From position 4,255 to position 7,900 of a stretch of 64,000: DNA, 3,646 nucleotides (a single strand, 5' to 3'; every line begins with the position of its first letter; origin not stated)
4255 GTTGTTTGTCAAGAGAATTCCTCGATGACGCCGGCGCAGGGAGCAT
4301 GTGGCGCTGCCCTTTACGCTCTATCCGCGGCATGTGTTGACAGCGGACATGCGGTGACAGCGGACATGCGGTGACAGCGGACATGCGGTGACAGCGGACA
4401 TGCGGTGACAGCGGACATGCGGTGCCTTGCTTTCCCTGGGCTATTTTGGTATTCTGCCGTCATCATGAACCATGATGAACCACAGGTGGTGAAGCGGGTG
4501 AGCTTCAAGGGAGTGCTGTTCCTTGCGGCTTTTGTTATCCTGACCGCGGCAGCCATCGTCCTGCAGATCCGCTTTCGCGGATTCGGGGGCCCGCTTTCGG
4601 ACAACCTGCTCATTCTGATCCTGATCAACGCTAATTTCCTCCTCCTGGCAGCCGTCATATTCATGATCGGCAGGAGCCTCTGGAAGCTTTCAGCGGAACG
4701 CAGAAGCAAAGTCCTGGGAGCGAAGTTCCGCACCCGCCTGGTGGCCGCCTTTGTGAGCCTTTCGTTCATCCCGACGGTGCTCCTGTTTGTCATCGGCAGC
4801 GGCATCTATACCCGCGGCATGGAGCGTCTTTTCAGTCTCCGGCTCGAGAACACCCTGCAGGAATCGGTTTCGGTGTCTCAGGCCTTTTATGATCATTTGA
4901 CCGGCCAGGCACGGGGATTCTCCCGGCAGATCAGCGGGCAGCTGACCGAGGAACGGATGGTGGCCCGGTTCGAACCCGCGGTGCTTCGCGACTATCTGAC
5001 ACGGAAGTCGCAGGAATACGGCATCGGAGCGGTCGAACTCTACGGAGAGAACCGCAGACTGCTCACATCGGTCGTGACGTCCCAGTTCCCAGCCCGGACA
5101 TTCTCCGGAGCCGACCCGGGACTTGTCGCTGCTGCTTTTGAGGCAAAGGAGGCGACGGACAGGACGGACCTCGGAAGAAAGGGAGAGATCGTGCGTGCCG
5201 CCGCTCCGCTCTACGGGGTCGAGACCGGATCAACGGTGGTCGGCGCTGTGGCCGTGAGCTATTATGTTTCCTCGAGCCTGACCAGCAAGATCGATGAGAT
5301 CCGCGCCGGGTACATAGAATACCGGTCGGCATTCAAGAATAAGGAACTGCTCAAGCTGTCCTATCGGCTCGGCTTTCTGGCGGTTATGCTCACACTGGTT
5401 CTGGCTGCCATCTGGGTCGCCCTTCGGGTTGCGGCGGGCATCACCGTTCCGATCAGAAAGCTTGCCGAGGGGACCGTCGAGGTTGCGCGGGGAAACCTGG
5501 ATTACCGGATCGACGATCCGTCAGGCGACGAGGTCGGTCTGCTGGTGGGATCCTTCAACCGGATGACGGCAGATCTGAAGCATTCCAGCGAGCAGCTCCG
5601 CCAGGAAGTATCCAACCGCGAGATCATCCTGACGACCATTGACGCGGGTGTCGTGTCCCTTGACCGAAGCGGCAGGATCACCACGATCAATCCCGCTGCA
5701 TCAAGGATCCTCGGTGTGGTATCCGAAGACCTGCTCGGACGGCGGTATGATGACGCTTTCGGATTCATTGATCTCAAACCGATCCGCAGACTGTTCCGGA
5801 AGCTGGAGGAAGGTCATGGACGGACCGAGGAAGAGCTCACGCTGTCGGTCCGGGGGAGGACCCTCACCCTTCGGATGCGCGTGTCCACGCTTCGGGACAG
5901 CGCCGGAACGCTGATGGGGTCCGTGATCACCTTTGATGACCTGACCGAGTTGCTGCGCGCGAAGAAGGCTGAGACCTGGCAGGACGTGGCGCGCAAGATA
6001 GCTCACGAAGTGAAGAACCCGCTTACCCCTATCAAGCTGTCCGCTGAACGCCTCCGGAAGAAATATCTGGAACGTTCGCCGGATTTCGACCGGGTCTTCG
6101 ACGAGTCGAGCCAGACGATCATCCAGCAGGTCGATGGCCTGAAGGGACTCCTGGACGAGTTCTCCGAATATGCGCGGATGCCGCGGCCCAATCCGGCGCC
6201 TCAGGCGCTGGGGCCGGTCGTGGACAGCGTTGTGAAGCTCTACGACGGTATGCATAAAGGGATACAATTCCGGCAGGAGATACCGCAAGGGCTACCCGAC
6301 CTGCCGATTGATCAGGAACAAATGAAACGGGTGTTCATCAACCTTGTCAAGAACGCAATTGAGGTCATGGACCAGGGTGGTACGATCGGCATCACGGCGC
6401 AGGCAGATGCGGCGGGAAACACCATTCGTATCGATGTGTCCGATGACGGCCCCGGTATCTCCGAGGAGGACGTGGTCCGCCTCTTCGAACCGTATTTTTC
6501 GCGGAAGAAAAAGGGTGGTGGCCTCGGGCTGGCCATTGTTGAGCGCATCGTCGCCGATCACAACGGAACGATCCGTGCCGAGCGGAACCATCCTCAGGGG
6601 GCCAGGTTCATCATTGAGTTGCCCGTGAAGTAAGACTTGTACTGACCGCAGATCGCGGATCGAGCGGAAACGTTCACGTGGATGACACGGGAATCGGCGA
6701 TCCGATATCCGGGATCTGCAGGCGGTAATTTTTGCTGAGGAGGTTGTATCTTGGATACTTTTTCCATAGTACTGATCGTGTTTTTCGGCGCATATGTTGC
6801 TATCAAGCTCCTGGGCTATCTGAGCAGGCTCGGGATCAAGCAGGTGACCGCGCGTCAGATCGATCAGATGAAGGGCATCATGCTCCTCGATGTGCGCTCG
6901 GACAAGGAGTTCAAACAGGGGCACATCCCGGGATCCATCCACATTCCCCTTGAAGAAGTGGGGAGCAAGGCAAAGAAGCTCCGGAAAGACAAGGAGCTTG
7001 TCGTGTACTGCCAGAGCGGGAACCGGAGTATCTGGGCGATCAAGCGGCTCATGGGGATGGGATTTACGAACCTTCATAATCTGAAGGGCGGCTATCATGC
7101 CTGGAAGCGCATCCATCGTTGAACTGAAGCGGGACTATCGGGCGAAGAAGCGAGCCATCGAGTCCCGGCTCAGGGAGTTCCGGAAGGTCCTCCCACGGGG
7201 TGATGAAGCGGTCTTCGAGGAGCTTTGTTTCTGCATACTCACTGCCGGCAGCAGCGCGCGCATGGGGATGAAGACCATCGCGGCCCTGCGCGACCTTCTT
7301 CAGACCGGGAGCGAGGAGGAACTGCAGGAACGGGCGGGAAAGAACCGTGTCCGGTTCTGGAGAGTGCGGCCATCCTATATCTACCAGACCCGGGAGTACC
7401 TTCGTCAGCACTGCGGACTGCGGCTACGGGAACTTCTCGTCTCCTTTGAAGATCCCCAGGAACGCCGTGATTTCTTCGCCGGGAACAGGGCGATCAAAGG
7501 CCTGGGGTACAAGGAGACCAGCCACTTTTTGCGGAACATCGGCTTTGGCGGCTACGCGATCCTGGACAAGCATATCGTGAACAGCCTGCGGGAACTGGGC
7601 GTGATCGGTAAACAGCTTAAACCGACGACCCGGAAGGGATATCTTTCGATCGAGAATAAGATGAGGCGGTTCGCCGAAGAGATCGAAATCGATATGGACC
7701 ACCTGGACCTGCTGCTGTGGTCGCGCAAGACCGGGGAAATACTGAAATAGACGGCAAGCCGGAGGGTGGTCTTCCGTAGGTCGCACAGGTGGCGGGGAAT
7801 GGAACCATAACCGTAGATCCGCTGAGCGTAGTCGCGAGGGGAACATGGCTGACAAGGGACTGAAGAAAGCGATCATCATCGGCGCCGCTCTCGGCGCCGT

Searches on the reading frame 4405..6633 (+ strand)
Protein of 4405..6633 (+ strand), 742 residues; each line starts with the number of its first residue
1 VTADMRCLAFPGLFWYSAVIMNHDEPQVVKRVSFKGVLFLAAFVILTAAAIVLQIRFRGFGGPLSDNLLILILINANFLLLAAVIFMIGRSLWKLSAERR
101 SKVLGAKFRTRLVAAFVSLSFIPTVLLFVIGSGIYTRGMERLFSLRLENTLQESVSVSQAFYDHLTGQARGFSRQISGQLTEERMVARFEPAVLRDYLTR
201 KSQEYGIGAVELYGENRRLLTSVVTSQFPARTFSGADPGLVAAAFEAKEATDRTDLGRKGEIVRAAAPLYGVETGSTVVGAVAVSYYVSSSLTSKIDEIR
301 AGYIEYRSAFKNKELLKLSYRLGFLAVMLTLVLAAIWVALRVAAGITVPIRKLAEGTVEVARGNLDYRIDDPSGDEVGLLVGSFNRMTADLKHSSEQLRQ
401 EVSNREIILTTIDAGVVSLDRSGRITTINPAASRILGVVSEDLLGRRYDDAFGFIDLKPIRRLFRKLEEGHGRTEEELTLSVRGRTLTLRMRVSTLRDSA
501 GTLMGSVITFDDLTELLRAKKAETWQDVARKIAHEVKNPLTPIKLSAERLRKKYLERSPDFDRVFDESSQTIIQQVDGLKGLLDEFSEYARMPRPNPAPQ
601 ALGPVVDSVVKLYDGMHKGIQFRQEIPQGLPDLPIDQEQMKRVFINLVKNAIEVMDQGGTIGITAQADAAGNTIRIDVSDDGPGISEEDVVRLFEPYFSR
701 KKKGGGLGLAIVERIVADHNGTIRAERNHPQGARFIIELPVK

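Call 21: search_protein_families(library=pfam, proteins=[window:4405-6633:+], max_evalue=0.001)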
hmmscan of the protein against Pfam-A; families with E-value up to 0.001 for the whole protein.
window:4405-6633:+ (742 aa): 9 families
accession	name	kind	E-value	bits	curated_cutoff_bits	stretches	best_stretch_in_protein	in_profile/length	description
PF02518.31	HATPase_c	-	1.9e-26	93.1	26.4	1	636-741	2-109/111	Histidine kinase-, DNA gyrase B-, and HSP90-like ATPase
PF00672.30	HAMP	-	2.8e-13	50.4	25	1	343-392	3-52/53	HAMP domain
PF00989.32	PAS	-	2.6e-11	44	22.6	1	408-512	6-112/113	PAS fold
PF08448.16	PAS_4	-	8.8e-11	42.5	23.1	1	411-516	3-108/110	PAS fold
PF13426.13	PAS_9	-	2.1e-10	41.3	27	1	415-515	3-103/103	PAS domain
PF00512.31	HisKA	-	7.1e-08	32.8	26.9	1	526-592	3-63/66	His Kinase A (phospho-acceptor) domain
PF19312.4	NtrY_N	-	4.3e-07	30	23.2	1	40-171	9-139/291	NtrY N-terminal region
PF13188.13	PAS_8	-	6.8e-05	23.1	21.8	1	408-453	6-52/65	PAS domain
PF13581.12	HATPase_c_2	-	0.00032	21.2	27.4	1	649-719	41-112/127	Histidine kinase-like ATPase domain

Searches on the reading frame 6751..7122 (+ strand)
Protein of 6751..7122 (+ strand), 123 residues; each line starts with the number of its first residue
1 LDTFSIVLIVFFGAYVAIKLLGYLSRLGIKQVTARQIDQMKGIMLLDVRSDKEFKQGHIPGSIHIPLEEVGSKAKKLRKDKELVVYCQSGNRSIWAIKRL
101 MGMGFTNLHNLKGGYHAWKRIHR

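Call 21: search_protein_families(library=pfam, proteins=[window:6751-7122:+], max_evalue=0.001)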
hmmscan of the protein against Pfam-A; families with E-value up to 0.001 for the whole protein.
window:6751-7122:+ (123 aa): 1 family
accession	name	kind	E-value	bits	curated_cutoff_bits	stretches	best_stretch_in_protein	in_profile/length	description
PF00581.25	Rhodanese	-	1e-23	84.1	22.2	1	39-120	10-101/102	Rhodanese-like domain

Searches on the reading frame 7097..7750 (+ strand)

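Call 21: search_protein_families(library=pfam, proteins=[window:7097-7750:+], max_evalue=0.001)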
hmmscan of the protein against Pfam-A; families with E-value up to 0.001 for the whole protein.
window:7097-7750:+ (217 aa): 1 family
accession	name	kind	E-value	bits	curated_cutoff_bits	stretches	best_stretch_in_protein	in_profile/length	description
PF22175.2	Ogg-HhH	-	1.4e-50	171.6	27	1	21-198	1-173/173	8-oxoguanine DNA glycosylase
